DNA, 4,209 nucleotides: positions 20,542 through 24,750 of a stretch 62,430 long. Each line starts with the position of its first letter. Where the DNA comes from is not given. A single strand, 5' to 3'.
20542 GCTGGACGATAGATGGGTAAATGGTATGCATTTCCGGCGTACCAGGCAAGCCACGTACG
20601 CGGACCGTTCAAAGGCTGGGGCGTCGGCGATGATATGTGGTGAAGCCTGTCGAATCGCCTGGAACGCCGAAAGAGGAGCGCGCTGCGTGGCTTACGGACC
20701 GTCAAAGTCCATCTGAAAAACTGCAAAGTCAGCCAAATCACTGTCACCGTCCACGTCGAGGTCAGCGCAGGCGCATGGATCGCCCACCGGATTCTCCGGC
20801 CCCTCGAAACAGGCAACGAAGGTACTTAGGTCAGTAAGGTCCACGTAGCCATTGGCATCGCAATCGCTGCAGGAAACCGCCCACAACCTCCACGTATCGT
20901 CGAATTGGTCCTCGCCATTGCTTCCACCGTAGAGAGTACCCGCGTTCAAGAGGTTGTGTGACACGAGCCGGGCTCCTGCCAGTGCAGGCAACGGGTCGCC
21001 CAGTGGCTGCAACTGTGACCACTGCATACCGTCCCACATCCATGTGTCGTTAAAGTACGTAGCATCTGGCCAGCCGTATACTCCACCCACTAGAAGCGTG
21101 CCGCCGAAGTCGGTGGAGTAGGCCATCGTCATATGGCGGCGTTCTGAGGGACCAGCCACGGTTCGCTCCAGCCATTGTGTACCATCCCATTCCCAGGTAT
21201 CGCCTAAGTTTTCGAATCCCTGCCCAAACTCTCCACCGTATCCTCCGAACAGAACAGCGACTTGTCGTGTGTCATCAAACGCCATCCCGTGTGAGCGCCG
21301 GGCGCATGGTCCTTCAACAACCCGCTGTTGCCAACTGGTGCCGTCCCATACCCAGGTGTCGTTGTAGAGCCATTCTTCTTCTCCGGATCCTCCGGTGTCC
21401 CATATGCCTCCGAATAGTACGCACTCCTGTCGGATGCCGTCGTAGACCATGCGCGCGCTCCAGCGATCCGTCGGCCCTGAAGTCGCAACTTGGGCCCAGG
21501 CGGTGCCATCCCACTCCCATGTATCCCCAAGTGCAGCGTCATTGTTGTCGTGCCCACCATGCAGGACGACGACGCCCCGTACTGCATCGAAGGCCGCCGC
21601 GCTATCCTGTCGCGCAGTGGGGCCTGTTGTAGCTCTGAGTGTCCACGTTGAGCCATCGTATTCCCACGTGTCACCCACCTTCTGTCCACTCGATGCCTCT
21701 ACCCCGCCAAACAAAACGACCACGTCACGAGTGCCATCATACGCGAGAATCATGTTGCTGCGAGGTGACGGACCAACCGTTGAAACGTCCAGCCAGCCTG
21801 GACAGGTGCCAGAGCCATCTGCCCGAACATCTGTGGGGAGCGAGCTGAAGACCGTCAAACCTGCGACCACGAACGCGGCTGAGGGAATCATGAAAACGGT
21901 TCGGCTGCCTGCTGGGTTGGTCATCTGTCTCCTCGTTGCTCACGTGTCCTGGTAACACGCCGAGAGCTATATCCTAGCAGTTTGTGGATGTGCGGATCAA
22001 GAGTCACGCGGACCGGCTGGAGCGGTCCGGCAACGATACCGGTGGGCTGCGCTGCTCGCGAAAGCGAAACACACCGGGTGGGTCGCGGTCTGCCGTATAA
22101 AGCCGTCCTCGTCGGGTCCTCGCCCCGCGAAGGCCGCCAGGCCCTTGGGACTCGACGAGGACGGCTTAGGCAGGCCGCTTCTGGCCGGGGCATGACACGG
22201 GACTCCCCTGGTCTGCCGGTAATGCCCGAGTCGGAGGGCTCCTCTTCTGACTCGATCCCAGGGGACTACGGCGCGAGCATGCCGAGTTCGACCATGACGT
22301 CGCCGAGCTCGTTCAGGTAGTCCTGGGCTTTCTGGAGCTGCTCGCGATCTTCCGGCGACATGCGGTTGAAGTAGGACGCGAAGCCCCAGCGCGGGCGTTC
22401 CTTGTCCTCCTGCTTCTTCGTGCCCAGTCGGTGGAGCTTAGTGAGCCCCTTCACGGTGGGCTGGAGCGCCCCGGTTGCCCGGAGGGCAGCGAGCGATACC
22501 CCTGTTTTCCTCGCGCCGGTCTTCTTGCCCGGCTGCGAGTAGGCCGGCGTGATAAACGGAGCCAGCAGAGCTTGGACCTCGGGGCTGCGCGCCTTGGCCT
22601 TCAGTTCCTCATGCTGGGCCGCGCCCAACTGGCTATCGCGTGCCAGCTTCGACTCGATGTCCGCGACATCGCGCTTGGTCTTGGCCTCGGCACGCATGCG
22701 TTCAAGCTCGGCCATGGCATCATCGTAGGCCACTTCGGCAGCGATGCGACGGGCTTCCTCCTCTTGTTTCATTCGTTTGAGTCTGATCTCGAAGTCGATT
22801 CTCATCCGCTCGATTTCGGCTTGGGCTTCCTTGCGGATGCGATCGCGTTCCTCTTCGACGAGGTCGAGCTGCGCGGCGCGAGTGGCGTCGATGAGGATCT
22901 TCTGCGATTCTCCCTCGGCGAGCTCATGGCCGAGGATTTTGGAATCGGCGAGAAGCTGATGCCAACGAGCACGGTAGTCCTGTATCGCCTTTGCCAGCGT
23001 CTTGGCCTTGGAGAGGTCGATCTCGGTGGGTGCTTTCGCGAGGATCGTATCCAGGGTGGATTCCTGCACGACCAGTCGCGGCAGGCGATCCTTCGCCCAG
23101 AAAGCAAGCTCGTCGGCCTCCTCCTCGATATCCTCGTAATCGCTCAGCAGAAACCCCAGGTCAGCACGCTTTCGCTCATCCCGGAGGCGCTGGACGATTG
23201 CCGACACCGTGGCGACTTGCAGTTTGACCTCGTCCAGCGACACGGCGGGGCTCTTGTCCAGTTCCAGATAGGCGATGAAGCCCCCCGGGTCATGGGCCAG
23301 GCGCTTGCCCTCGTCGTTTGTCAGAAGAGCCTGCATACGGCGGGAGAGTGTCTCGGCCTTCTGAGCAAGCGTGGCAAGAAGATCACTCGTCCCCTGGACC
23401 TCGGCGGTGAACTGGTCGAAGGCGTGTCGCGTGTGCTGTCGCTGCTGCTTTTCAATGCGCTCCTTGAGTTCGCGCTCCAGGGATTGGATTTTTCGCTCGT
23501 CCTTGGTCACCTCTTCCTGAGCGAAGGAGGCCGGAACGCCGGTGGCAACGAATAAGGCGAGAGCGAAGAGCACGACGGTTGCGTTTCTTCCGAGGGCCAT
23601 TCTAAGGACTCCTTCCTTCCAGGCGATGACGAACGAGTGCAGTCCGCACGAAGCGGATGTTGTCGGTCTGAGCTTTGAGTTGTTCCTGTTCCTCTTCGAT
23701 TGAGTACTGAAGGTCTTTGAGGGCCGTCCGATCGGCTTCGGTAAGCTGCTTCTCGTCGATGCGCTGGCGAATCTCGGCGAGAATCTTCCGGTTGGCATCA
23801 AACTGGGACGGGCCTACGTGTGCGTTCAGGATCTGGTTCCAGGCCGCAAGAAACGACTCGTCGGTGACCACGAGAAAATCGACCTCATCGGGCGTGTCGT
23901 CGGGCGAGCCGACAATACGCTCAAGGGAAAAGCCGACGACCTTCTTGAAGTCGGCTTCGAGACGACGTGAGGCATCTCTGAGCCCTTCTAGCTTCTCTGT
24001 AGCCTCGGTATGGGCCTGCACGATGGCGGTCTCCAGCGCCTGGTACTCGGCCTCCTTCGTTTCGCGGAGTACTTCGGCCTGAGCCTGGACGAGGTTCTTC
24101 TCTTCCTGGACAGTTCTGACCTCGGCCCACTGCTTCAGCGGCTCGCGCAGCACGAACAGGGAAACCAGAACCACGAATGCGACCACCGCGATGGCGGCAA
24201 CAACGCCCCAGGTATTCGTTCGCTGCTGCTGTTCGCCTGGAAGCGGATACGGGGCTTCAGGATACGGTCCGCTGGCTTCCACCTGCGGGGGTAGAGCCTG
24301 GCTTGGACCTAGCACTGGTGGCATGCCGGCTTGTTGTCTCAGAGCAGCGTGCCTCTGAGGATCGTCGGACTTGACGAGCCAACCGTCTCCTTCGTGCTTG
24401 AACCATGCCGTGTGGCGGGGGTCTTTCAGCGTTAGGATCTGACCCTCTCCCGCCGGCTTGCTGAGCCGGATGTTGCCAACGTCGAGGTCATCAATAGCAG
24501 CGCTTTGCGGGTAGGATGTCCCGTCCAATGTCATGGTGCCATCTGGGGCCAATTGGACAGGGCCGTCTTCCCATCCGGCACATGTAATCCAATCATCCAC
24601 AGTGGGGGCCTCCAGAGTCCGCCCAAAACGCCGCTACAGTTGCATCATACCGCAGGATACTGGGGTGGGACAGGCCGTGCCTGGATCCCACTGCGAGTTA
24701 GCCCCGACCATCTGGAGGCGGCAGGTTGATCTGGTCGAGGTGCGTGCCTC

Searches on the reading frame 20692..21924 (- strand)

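Call 32: search_protein_families(library=pfam, proteins=[window:20692-21924:-], max_evalue=0.001)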
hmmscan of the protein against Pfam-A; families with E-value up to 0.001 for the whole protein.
window:20692-21924:- (410 aa): 4 families
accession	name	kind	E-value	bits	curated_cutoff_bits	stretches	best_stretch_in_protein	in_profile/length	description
PF24681.1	Kelch_KLHDC2_KLHL20_DRC7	-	4.8e-25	88.6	50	3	179-347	16-184/221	KLHDC2/KLHL20/DRC7 Kelch-repeats domain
PF13415.12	Kelch_3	-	5.5e-11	42.8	22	0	67-105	2-40/48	Galactose oxidase, central domain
PF13418.12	Kelch_4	-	2.1e-08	34.4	21.6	0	116-139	12-35/49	Galactose oxidase, central domain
PF24981.1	Beta-prop_ATRN-LZTR1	-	1.2e-07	31.7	50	1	45-228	28-219/289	Attractin/LZTR1 beta-propeller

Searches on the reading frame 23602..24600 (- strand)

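Call 32: search_protein_families(library=pfam, proteins=[window:23602-24600:-], max_evalue=0.001)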
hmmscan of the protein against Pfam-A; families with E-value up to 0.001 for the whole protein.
window:23602-24600:- (332 aa): 1 family
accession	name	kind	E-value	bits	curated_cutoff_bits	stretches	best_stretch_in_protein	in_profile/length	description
PF03094.20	Mlo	-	0.00051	19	24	0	181-226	234-279/483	Mlo family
